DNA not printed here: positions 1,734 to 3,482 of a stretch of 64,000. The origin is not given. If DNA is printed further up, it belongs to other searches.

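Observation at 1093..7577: DUF92 / B12-radical-SAM / GGR-like reductase / flavin reductase / methyltransferase / SRPBCC / KAS operon: uncharacterised lipid or polyketide-tailoring cluster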

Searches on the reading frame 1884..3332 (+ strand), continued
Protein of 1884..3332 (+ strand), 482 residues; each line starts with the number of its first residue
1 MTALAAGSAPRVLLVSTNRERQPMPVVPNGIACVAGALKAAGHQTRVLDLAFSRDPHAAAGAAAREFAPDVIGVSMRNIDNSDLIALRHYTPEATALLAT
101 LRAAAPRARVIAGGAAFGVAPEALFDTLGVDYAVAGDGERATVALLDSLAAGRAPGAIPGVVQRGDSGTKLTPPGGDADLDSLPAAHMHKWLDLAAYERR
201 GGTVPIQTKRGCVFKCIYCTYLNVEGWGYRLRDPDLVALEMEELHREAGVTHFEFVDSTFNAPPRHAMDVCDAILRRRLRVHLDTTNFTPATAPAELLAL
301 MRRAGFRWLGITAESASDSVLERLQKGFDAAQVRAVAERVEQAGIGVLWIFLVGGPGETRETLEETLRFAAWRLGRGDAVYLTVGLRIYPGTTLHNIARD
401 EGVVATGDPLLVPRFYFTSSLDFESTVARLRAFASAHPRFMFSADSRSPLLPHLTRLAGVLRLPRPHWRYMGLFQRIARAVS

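Call 64: search_protein_families(library=ncbifam, proteins=[L063:7906-8916:+, L084:9453-10454:+, L087:1235-2275:+, L087:2311-3078:+, L087:6831-7958:+, L089:8284-9522:+, L090:1075-2373:+, L091:803-1891:+, L084:13028-14299:+, L063:8923-9987:+], max_evalue=0.00001)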
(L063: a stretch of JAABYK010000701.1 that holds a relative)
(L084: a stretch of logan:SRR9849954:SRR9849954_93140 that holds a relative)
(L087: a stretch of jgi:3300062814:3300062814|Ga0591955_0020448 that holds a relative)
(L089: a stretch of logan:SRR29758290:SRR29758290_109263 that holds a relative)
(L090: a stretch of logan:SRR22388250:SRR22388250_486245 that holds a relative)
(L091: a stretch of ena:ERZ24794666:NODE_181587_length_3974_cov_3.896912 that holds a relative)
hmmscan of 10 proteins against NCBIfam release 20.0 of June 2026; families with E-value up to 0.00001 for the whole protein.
L063:7906-8916:+ (336 aa): 10 families
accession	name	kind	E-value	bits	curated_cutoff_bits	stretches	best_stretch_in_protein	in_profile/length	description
NF004751.0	PRK06080.1-3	equivalog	3.5e-19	69.5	264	1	6-263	9-257/296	1,4-dihydroxy-2-naphthoate polyprenyltransferase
NF004749.0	PRK06080.1-1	equivalog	5e-19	68.6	277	1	9-247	21-249/311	1,4-dihydroxy-2-naphthoate polyprenyltransferase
TIGR02235.1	menA_cyano-plnt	equivalog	5.9e-19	68.4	225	1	10-251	2-230/285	2-carboxy-1,4-naphthoquinone phytyltransferase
NF004750.0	PRK06080.1-2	equivalog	8.7e-17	61.4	346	1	8-297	7-295/301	1,4-dihydroxy-2-naphthoate polyprenyltransferase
TIGR00751.1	menA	equivalog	1.7e-12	47.4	102.15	1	16-263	4-249/284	1,4-dihydroxy-2-naphthoate octaprenyltransferase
NF009926.0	PRK13387.1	equivalog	7.1e-11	41.8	316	1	23-179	18-168/317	1,4-dihydroxy-2-naphthoate polyprenyltransferase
NF004753.0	PRK06080.1-5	equivalog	9.5e-11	41.4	555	1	17-247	23-246/312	1,4-dihydroxy-2-naphthoate polyprenyltransferase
NF004754.0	PRK06080.1-6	equivalog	2.7e-08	33.6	522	1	8-260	10-259/308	1,4-dihydroxy-2-naphthoate polyprenyltransferase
NF004752.0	PRK06080.1-4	subfamily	4.7e-07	29.8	289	1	22-262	17-251/300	1,4-dihydroxy-2-naphthoate polyprenyltransferase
NF005742.0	PRK07566.1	equivalog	2.6e-06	26.8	313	1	105-241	114-249/315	chlorophyll synthase ChlG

L084:9453-10454:+ (333 aa): 9 families
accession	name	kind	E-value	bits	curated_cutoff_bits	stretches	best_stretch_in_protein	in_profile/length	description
NF004751.0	PRK06080.1-3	equivalog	1.3e-14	54.5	264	1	22-266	25-259/296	1,4-dihydroxy-2-naphthoate polyprenyltransferase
NF004749.0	PRK06080.1-1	equivalog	3.8e-14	52.5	277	1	21-263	30-268/311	1,4-dihydroxy-2-naphthoate polyprenyltransferase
TIGR02235.1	menA_cyano-plnt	equivalog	6.9e-14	51.8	225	1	26-282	19-266/285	2-carboxy-1,4-naphthoquinone phytyltransferase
NF009926.0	PRK13387.1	equivalog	2.3e-13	49.9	316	1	26-184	22-176/317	1,4-dihydroxy-2-naphthoate polyprenyltransferase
NF004750.0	PRK06080.1-2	equivalog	1.4e-12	47.6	346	1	23-267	22-265/301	1,4-dihydroxy-2-naphthoate polyprenyltransferase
TIGR00751.1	menA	equivalog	5.1e-10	39.3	102.15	1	23-263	9-248/284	1,4-dihydroxy-2-naphthoate octaprenyltransferase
NF004753.0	PRK06080.1-5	equivalog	3.8e-07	29.6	555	1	14-256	27-256/312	1,4-dihydroxy-2-naphthoate polyprenyltransferase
NF004754.0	PRK06080.1-6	equivalog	9.3e-06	25.2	522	0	25-241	22-244/308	1,4-dihydroxy-2-naphthoate polyprenyltransferase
NF004752.0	PRK06080.1-4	subfamily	9.6e-06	25.4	289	0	50-262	46-259/300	1,4-dihydroxy-2-naphthoate polyprenyltransferase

L087:1235-2275:+ (346 aa): 4 families
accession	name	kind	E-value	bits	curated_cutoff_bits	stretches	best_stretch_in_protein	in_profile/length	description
NF042429.2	DHPHCoAsyn_DpgA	equivalog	1.1e-67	228.4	425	1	6-346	1-350/350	3,5-dihydroxyphenylacetyl-CoA synthase DpgA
NF006829.0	PRK09352.1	subfamily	1.1e-18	67.3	249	1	73-346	49-321/322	beta-ketoacyl-ACP synthase 3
TIGR00747.1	fabH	subfamily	1.5e-17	63.7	292.1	1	76-346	50-322/322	beta-ketoacyl-ACP synthase III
NF005703.0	PRK07515.1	equivalog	2.9e-13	49.5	304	1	76-345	95-371/373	beta-ketoacyl-ACP synthase III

L087:2311-3078:+ (255 aa): 7 families
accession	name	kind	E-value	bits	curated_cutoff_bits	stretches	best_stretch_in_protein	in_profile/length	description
NF004851.0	PRK06202.1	equivalog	6.1e-36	124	243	1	16-239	7-223/237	hypothetical protein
TIGR01934.1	MenG_MenH_UbiE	subfamily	2.2e-12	46.7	158.35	1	45-183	15-147/223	ubiquinone/menaquinone biosynthesis methyltransferase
NF001241.0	PRK00216.1-2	equivalog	3.9e-10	39.8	327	1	43-179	25-151/231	demethylmenaquinone methyltransferase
NF001244.0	PRK00216.1-5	equivalog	1.1e-09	37.9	216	1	51-181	30-157/236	bifunctional demethylmenaquinone methyltransferase/2-methoxy-6-polyprenyl-1,4-benzoquinol methylase UbiE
NF045667.1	MTase_DVU1556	equivalog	3.2e-07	30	155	1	98-198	45-130/213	DVU_1556 family methyltransferase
NF052510.1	methyltran_MpqE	exception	3.6e-07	29.8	335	1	57-186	33-160/234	methyl-plastoquinone biosynthesis methyltransferase MpqE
NF001240.0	PRK00216.1-1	equivalog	8.3e-07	28.3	378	1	57-183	50-174/251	bifunctional demethylmenaquinone methyltransferase/2-methoxy-6-polyprenyl-1,4-benzoquinol methylase UbiE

L087:6831-7958:+ (375 aa): 45 families (the best 25 are shown)
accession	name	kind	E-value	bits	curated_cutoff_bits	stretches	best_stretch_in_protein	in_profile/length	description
NF041160.1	DGGPL_Thplmales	equivalog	1.6e-76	257.8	780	1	20-355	3-348/396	digeranylgeranylglycerophospholipid reductase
TIGR02032.1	GG-red-SF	subfamily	4.3e-65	220.3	158.8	1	21-317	1-297/297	geranylgeranyl reductase family protein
NF041080.1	DGGGPL_reductase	equivalog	9.5e-48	163.2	580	1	20-348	1-342/447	digeranylgeranylglycerophospholipid reductase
NF041385.1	Dggglyphlred_Halo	equivalog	3.2e-34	118.2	700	1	20-362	4-362/405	digeranylgeranylglycerophospholipid reductase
TIGR02023.1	BchP-ChlP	subfamily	1.3e-32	113.3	343.3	1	21-368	1-347/388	geranylgeranyl diphosphate reductase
NF049967.1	QhpG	equivalog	5.8e-23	81.5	240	1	24-345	2-314/423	flavin-dependent monooxygenase QhpG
NF045655.1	MkRedMenJ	equivalog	6.1e-20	71.5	700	1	21-341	5-335/406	menaquinone reductase MenJ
TIGR02028.1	ChlP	equivalog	1.2e-16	60.5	505.3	1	212-343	202-332/398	geranylgeranyl reductase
NF007450.0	PRK10015.1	subfamily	1.2e-15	57.2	466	1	20-177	5-171/429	FAD-dependent oxidoreductase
NF007542.0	PRK10157.1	subfamily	1.6e-15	56.7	610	2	21-178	6-172/428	FAD-dependent oxidoreductase FixC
NF005951.1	PRK08020.1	equivalog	1.1e-13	50.7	590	1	107-337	102-334/388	3-demethoxyubiquinol 3-hydroxylase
NF038174.1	maturase_GoxB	equivalog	1.1e-12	47.7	400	1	22-345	2-335/358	glycine oxidase maturase GoxB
NF004834.1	PRK06185.1-3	subfamily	3e-12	46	500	0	129-180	125-180/420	FAD-dependent oxidoreductase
TIGR01988.1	Ubi-OHases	subfamily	1.3e-11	44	224.65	0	22-179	1-174/387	ubiquinone biosynthesis hydroxylase, UbiH/UbiF/VisC/COQ6 family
NF004833.1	PRK06185.1-1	subfamily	1.6e-10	40.3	488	0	129-179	121-175/403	FAD-dependent oxidoreductase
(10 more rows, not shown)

L089:8284-9522:+ (412 aa): 20 families
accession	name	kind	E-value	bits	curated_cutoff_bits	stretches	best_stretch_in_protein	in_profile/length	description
TIGR03150.1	fabF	equivalog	1.5e-157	524.5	493.75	1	4-408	2-406/407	beta-ketoacyl-ACP synthase II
NF005589.0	PRK07314.1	subfamily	3.6e-152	506.9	387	1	4-409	5-410/413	beta-ketoacyl-ACP synthase II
NF004970.0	PRK06333.1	subfamily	6.8e-120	400.8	525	1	3-408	4-419/424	beta-ketoacyl-ACP synthase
NF006274.0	PRK08439.1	equivalog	4e-118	394.8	621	1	4-408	3-403/406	beta-ketoacyl-ACP synthase II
NF006434.0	PRK08722.1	equivalog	7e-111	371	759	1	4-408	5-411/414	beta-ketoacyl-ACP synthase II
NF006587.0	PRK09116.1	equivalog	4.3e-92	309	470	1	4-408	3-404/408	beta-ketoacyl-ACP synthase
NF005076.0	PRK06501.1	equivalog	9.5e-92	308.1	629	1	6-410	14-422/425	beta-ketoacyl-ACP synthase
NF005916.1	PRK07910.1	equivalog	3.1e-88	296.5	560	1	5-410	14-417/418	KasA/KasB family beta-ketoacyl-ACP synthase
NF005935.0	PRK07967.1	equivalog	1.3e-87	294.3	630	1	4-408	3-401/406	beta-ketoacyl-ACP synthase I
NF006618.0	PRK09185.1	subfamily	3.2e-76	256.9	407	1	5-410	5-392/394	beta-ketoacyl-ACP synthase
NF004618.0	PRK05952.1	equivalog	7.3e-74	249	455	1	5-410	4-382/384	beta-ketoacyl-ACP synthase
NF005490.0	PRK07103.1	equivalog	7e-72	242.7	445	1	4-408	5-410/414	polyketide beta-ketoacyl:acyl carrier protein synthase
NF058662.1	cispenta_AmcF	equivalog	4.9e-66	223.2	325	1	5-408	2-367/369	cispentacin biosynthesis acyltransferase subunit AmcF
NF045894.1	PKS_plus_SDR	equivalog_domain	7.1e-34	116.7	1740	1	65-409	82-425/1515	type I polyketide synthase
NF040607.1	mycolic_Pks13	equivalog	2.5e-31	108.1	2100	1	152-408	260-523/1680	polyketide synthase Pks13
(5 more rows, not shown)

L090:1075-2373:+ (432 aa): 21 families
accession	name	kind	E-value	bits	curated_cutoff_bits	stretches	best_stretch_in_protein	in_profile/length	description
TIGR03150.1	fabF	equivalog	2.8e-135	451.1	493.75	1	14-423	1-406/407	beta-ketoacyl-ACP synthase II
NF005589.0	PRK07314.1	subfamily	1.8e-132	442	387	1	14-424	4-410/413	beta-ketoacyl-ACP synthase II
NF004970.0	PRK06333.1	subfamily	4.9e-113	378.2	525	1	14-423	4-419/424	beta-ketoacyl-ACP synthase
NF006274.0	PRK08439.1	equivalog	8.3e-102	341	621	1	13-423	1-403/406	beta-ketoacyl-ACP synthase II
NF006434.0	PRK08722.1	equivalog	1.8e-88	297.2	759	1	14-423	4-411/414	beta-ketoacyl-ACP synthase II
NF005076.0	PRK06501.1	equivalog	1.1e-82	278.2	629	1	16-425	13-422/425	beta-ketoacyl-ACP synthase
NF006587.0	PRK09116.1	equivalog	1.6e-82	277.5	470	1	14-423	2-404/408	beta-ketoacyl-ACP synthase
NF005935.0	PRK07967.1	equivalog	1.6e-74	251.2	630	1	13-425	1-403/406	beta-ketoacyl-ACP synthase I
NF005916.1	PRK07910.1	equivalog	2.2e-69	234.4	560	1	12-425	10-417/418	KasA/KasB family beta-ketoacyl-ACP synthase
NF005490.0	PRK07103.1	equivalog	2.2e-62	211.5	445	1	14-424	4-411/414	polyketide beta-ketoacyl:acyl carrier protein synthase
NF006618.0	PRK09185.1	subfamily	2.8e-61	207.7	407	1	14-425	3-392/394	beta-ketoacyl-ACP synthase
NF004618.0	PRK05952.1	equivalog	2.7e-57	194.4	455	1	15-425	3-382/384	beta-ketoacyl-ACP synthase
NF058662.1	cispenta_AmcF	equivalog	1.4e-55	188.9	325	1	16-423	2-367/369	cispentacin biosynthesis acyltransferase subunit AmcF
NF045894.1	PKS_plus_SDR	equivalog_domain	4.8e-39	133.8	1740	1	89-393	95-386/1515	type I polyketide synthase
NF040607.1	mycolic_Pks13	equivalog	2.2e-36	124.9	2100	1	127-393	221-485/1680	polyketide synthase Pks13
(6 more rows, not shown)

L091:803-1891:+ (362 aa): 2 families
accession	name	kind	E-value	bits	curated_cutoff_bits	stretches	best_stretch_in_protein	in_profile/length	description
NF053554.1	prodigi_MAP_PigE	equivalog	6.8e-57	193.4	850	1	58-356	58-356/837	prodigiosin MAP biosynthesis aminotransferase PigE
TIGR04058.1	AcACP_reductase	equivalog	9.1e-10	38.4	449.7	1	54-335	48-336/339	long-chain acyl-[acyl-carrier-protein] reductase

L084:13028-14299:+ (423 aa): 0 families

L063:8923-9987:+ (354 aa): 14 families
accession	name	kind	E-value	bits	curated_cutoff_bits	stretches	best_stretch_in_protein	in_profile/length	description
TIGR02032.1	GG-red-SF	subfamily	5.3e-55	187.2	158.8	1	4-295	1-297/297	geranylgeranyl reductase family protein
NF041080.1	DGGGPL_reductase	equivalog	8.8e-32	110.5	580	2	169-295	183-311/447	digeranylgeranylglycerophospholipid reductase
TIGR02023.1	BchP-ChlP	subfamily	4.3e-31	108.3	343.3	1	5-295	2-298/388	geranylgeranyl diphosphate reductase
NF041160.1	DGGPL_Thplmales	equivalog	1.1e-23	83.9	780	1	1-290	1-305/396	digeranylgeranylglycerophospholipid reductase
NF041385.1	Dggglyphlred_Halo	equivalog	1.6e-14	53.3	700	1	2-216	3-221/405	digeranylgeranylglycerophospholipid reductase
TIGR02028.1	ChlP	equivalog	7.8e-13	47.9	505.3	1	6-295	3-304/398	geranylgeranyl reductase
NF045655.1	MkRedMenJ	equivalog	7.3e-12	44.9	700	1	188-296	198-316/406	menaquinone reductase MenJ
NF007542.0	PRK10157.1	subfamily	9.9e-10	37.7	610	1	3-162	5-170/428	FAD-dependent oxidoreductase FixC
NF008519.0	PRK11445.1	equivalog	2.6e-09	36.8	303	1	1-323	1-330/355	FAD-binding protein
NF007450.0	PRK10015.1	subfamily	4.4e-09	35.6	466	1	3-204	5-212/429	FAD-dependent oxidoreductase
TIGR01988.1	Ubi-OHases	subfamily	2e-08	33.5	224.65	0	5-38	1-33/387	ubiquinone biosynthesis hydroxylase, UbiH/UbiF/VisC/COQ6 family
NF005313.0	PRK06847.1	subfamily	1.4e-06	27.5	372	0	261-322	282-347/375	hypothetical protein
NF033623.1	urate_HpxO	equivalog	3.6e-06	26.1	500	0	257-333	272-350/381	FAD-dependent urate hydroxylase HpxO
TIGR01989.1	COQ6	equivalog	5.6e-06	25.6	489.3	0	4-37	1-36/437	ubiquinone biosynthesis monooxygenase COQ6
